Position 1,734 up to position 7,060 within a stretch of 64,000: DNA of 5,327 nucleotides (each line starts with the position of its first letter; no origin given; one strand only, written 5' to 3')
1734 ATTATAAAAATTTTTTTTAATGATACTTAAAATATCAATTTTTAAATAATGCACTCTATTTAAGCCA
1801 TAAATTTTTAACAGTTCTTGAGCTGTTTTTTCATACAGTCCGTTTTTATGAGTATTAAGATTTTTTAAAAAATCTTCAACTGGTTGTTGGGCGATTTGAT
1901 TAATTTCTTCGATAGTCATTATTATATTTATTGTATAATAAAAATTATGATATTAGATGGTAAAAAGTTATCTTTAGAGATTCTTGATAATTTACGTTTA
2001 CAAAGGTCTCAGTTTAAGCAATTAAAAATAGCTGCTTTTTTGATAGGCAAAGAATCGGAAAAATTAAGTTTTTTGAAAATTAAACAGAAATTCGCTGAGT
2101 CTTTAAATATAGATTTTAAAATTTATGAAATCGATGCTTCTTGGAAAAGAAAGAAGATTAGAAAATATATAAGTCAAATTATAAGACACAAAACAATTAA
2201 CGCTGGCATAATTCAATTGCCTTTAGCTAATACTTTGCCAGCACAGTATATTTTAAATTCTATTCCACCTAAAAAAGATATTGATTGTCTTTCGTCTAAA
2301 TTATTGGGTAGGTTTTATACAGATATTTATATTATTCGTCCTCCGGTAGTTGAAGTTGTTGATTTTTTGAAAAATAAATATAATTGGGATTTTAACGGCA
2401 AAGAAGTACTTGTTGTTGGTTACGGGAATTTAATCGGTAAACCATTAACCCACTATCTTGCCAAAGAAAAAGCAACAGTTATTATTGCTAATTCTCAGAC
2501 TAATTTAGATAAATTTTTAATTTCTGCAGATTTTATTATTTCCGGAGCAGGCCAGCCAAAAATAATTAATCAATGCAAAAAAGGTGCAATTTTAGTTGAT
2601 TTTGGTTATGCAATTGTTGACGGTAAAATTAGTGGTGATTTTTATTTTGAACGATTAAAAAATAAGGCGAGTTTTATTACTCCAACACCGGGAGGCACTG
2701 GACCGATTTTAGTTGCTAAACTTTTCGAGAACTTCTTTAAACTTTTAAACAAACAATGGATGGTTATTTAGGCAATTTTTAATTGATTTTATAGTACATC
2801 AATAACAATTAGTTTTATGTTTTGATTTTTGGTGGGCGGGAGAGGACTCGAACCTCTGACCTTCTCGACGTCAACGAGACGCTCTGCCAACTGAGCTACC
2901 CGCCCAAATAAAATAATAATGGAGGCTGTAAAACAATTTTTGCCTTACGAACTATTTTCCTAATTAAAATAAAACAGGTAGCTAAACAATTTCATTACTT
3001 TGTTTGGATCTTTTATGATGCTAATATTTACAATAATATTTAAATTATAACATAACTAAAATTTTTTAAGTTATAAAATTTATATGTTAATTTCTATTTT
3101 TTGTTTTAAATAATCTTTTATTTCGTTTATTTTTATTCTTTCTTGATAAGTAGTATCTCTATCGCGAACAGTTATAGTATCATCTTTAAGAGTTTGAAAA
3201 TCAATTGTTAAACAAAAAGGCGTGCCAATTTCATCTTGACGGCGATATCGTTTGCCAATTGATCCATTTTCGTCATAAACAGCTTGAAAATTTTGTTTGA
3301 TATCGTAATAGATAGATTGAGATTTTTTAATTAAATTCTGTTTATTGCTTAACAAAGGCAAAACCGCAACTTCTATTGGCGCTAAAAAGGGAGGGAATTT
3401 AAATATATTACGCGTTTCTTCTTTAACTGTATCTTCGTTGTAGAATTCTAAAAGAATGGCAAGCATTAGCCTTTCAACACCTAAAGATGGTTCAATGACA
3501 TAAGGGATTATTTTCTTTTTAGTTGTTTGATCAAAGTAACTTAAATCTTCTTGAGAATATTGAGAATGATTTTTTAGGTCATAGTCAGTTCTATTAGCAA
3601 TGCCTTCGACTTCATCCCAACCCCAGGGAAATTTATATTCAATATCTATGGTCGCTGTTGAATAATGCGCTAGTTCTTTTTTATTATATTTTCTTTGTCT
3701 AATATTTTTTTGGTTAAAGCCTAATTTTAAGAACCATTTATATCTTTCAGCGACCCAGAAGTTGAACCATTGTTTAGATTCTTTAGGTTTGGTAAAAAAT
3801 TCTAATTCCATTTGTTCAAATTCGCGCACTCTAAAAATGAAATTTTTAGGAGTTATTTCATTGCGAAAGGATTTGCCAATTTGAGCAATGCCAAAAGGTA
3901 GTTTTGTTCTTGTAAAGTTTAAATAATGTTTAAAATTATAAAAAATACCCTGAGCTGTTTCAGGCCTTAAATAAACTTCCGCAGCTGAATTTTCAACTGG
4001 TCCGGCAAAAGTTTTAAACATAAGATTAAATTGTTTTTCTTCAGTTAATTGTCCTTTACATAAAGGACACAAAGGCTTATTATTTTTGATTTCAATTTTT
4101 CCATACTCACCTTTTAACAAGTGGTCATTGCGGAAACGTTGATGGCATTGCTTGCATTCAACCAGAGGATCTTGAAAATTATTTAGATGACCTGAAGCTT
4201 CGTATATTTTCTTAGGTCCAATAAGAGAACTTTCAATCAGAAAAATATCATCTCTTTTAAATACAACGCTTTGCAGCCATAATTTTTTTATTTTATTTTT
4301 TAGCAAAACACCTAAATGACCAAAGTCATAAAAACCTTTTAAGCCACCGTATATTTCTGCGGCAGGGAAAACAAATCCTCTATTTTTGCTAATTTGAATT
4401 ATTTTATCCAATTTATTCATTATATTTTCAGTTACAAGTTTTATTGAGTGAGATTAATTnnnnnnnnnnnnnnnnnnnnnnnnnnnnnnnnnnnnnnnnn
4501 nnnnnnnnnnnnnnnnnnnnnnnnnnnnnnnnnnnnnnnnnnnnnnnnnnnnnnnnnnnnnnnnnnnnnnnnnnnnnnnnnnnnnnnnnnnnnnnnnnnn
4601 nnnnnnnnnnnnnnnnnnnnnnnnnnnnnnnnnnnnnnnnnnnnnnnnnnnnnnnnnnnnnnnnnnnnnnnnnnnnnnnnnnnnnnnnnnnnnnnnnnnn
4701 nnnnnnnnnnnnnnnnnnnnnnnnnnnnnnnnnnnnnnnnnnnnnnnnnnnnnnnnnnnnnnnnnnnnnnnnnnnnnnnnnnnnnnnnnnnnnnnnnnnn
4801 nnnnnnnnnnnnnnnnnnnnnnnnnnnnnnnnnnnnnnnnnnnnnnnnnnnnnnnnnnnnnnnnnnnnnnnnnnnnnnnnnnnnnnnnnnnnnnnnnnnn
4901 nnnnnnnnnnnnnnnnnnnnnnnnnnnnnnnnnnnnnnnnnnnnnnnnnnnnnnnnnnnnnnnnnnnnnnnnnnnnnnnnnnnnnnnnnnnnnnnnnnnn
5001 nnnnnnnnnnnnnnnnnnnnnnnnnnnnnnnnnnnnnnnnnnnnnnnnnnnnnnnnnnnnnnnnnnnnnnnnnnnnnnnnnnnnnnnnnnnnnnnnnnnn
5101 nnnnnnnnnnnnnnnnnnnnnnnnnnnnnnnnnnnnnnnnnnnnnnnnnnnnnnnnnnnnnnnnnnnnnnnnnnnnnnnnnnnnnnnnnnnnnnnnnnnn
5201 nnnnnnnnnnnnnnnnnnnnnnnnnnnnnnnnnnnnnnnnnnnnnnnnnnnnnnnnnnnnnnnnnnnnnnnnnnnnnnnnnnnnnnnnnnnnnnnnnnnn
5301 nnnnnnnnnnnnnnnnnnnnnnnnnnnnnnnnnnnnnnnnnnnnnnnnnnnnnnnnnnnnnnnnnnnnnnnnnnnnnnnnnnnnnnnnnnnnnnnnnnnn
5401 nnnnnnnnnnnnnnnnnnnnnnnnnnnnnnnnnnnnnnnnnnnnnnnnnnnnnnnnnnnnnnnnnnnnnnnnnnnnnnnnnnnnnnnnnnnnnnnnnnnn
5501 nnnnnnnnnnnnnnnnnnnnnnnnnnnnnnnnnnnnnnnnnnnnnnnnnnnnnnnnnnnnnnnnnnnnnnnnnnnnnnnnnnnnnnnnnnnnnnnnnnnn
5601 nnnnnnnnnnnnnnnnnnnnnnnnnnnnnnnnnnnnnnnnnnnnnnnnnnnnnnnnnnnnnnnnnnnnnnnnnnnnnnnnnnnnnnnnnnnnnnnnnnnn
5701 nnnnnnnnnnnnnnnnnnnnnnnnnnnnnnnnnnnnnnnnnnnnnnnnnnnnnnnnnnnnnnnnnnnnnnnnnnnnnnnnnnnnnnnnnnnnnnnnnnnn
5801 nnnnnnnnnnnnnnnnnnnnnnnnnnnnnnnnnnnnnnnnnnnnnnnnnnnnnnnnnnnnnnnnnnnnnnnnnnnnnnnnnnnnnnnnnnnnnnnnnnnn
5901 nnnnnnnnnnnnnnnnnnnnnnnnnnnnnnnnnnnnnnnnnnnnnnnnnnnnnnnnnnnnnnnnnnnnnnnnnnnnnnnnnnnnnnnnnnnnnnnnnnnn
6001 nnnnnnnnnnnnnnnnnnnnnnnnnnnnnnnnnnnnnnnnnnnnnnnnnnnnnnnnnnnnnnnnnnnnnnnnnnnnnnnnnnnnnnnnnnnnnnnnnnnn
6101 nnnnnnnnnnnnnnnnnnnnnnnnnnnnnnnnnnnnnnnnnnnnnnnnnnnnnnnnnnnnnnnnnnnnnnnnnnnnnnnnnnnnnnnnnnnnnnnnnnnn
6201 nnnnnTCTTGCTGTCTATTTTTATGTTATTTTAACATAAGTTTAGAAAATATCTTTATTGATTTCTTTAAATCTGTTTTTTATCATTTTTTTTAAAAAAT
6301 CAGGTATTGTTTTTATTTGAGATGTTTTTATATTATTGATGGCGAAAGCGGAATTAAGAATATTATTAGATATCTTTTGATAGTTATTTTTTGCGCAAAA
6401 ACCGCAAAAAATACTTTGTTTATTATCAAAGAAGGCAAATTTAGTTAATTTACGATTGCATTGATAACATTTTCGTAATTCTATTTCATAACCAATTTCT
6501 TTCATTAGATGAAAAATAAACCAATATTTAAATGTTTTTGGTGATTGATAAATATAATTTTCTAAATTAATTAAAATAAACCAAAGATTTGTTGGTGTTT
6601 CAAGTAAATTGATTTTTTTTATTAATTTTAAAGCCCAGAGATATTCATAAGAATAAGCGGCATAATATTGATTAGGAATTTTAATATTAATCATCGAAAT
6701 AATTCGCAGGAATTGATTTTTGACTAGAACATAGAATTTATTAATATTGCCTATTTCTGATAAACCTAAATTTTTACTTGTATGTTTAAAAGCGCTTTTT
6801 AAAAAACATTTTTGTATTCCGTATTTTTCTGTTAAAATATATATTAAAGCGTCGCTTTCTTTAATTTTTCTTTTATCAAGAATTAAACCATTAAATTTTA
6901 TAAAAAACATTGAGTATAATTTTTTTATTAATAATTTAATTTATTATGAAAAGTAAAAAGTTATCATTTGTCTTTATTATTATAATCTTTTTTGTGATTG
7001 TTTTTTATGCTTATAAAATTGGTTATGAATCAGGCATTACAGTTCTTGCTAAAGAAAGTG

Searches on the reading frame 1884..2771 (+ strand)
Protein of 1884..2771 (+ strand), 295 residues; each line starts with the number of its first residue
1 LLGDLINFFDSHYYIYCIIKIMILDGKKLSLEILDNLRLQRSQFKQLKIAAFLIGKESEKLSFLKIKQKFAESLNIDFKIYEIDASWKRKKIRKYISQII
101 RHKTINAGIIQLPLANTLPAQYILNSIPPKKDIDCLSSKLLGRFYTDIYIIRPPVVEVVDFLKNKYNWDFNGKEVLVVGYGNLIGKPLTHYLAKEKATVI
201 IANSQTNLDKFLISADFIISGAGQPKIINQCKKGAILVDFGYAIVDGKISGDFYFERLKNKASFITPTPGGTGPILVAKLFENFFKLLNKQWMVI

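Call 12: search_protein_families(library=pfam, proteins=[window:1884-2771:+], max_evalue=0.001)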
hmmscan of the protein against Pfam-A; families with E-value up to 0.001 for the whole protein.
window:1884-2771:+ (295 aa): 2 families
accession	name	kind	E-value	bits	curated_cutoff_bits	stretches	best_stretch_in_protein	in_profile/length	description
PF02882.25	THF_DHG_CYH_C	-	5.7e-33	113.9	27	1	141-290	5-158/160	Tetrahydrofolate dehydrogenase/cyclohydrolase, NAD(P)-binding domain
PF00763.28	THF_DHG_CYH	-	1.2e-16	61.4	32.8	1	24-134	1-115/115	Tetrahydrofolate dehydrogenase/cyclohydrolase, catalytic domain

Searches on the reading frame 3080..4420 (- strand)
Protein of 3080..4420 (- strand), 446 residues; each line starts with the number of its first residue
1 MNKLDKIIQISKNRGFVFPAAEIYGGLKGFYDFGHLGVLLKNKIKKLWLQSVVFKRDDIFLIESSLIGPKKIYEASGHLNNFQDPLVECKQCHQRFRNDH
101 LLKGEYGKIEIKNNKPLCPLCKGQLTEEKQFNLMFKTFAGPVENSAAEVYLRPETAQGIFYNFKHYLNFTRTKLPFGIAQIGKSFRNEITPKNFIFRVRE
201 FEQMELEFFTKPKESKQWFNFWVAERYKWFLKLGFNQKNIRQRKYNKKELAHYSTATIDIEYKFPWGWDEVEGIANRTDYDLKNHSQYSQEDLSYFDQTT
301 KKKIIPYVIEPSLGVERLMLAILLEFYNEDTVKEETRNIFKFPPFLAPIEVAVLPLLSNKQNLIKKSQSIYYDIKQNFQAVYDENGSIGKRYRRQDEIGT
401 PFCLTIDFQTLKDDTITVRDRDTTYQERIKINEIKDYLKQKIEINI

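Call 12: search_protein_families(library=pfam, proteins=[window:3080-4420:-], max_evalue=0.001)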
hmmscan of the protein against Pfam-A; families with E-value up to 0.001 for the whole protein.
window:3080-4420:- (446 aa): 2 families
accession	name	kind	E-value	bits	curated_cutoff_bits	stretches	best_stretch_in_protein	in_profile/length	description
PF03129.25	HGTP_anticodon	-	2e-21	76.3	21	1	350-440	1-93/94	Anticodon binding domain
PF00587.30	tRNA-synt_2b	-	4.9e-17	63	29.3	1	146-323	8-176/179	tRNA synthetase class II core domain (G, H, P, S and T)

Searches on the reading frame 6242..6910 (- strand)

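Call 12: search_protein_families(library=pfam, proteins=[window:6242-6910:-], max_evalue=0.001)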
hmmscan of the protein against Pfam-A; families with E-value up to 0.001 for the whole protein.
window:6242-6910:- (222 aa): 2 families
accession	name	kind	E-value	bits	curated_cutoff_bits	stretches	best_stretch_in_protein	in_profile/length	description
PF11967.14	RecO_N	-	2.7e-09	37.4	27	1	1-62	1-62/80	Recombination protein O N terminal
PF02565.21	RecO_C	-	1.6e-06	28.4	22.1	1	123-175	46-98/157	Recombination protein O C terminal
